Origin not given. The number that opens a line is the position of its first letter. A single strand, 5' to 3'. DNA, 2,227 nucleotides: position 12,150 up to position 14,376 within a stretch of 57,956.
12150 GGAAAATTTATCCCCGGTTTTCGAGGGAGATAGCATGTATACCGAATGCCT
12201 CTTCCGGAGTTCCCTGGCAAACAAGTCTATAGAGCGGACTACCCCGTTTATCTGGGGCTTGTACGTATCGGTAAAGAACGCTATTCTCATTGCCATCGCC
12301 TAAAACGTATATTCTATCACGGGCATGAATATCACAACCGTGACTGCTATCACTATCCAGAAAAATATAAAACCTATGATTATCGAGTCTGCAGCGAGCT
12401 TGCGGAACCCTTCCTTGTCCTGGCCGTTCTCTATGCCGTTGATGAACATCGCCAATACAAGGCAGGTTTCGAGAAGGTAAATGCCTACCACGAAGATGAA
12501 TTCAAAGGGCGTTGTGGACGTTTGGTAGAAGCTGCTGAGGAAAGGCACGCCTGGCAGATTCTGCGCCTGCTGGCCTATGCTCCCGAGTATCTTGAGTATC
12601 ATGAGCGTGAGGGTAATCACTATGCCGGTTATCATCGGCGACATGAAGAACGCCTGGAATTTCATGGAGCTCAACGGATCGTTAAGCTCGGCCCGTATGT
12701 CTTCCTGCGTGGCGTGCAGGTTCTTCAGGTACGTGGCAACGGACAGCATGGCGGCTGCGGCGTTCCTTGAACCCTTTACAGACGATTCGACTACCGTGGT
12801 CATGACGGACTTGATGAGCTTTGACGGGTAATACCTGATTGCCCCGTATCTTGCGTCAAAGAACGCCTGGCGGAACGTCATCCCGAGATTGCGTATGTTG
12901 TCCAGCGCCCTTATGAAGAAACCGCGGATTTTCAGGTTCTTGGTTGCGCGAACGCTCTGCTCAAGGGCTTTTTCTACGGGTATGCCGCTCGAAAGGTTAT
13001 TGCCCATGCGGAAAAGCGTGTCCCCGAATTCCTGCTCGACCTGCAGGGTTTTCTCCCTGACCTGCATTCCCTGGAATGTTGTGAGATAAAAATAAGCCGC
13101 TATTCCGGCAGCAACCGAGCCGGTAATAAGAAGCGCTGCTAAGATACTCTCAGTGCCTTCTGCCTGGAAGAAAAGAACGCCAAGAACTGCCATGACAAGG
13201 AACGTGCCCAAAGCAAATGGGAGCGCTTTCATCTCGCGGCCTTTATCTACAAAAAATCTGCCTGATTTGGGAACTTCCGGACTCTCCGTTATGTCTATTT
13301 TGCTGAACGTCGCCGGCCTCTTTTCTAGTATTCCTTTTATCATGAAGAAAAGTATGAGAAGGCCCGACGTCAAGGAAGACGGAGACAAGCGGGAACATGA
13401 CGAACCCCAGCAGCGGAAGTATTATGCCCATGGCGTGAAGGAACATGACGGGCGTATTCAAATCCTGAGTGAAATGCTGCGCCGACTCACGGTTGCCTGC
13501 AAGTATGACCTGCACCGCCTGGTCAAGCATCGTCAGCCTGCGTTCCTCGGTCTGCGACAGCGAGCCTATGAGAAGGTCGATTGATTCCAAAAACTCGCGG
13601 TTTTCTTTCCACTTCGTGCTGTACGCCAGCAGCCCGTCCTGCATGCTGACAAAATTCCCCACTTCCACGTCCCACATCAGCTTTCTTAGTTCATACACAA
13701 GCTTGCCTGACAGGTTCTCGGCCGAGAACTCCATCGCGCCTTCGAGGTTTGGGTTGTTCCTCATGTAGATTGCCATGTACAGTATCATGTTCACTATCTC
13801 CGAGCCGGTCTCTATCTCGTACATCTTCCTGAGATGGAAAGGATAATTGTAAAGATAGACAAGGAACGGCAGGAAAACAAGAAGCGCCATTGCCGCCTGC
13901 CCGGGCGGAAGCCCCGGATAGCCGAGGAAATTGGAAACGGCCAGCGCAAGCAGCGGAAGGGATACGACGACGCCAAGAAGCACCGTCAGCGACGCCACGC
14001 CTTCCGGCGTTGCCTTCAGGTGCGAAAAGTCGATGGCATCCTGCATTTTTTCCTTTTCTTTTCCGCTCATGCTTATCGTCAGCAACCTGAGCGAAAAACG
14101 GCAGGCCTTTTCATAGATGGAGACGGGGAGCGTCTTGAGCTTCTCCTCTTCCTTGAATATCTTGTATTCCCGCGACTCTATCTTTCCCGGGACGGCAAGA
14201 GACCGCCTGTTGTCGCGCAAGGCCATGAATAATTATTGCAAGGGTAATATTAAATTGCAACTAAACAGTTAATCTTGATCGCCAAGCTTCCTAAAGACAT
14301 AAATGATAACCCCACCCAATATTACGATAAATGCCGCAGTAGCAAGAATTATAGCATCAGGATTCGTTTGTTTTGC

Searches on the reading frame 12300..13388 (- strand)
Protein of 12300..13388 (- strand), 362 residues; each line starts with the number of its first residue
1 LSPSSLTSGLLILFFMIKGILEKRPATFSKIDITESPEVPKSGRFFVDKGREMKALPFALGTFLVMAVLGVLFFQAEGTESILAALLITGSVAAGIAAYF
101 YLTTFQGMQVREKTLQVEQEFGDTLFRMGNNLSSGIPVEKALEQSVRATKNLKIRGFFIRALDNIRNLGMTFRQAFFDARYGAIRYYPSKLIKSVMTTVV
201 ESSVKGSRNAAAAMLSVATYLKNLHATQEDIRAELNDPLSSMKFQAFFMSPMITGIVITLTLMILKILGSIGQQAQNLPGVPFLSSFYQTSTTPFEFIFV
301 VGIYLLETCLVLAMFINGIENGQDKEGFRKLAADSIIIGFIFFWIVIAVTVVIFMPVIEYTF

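Call 8: search_protein_families(library=pfam, max_evalue=0.001, proteins=[window:12300-13388:-])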
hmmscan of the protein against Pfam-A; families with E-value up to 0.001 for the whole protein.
window:12300-13388:- (362 aa): 1 family
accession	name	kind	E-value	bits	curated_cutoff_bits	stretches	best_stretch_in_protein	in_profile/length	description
PF00482.28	T2SSF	-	4.7e-06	27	25.2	1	127-257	4-124/125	Type II secretion system (T2SS), protein F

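Call 49: search_protein_families(library=ncbifam, max_evalue=0.01, proteins=[window:12300-13388:-])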
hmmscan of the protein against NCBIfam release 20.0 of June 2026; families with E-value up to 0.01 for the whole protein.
window:12300-13388:- (362 aa): 0 families

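Call 71: find_encoding_contigs(protein=window:12300-13343:-, flank=3000, max_places=8)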
Protein window:12300-13343:- (347 aa): no gene with exactly this product is on record in the collection.

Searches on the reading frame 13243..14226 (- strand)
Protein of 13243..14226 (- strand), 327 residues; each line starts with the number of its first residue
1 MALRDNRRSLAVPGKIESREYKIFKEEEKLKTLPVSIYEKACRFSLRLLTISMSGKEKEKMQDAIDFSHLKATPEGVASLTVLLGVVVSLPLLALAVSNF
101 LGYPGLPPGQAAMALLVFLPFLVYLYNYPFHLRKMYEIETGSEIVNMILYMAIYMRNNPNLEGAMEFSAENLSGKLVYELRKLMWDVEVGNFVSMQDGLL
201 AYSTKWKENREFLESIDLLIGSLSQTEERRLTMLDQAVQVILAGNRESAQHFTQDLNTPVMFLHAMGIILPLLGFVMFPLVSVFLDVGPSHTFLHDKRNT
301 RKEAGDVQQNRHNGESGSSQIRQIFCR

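Call 8: search_protein_families(library=pfam, max_evalue=0.001, proteins=[window:13243-14226:-])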
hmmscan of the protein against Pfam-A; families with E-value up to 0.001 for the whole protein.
window:13243-14226:- (327 aa): 0 families

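Call 49: search_protein_families(library=ncbifam, max_evalue=0.01, proteins=[window:13243-14226:-])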
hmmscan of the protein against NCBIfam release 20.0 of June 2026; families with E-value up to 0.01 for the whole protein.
window:13243-14226:- (327 aa): 0 families

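Call 70: find_encoding_contigs(protein=window:13243-14226:-, flank=3000, max_places=8)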
Protein window:13243-14226:- (327 aa): no gene with exactly this product is on record in the collection.
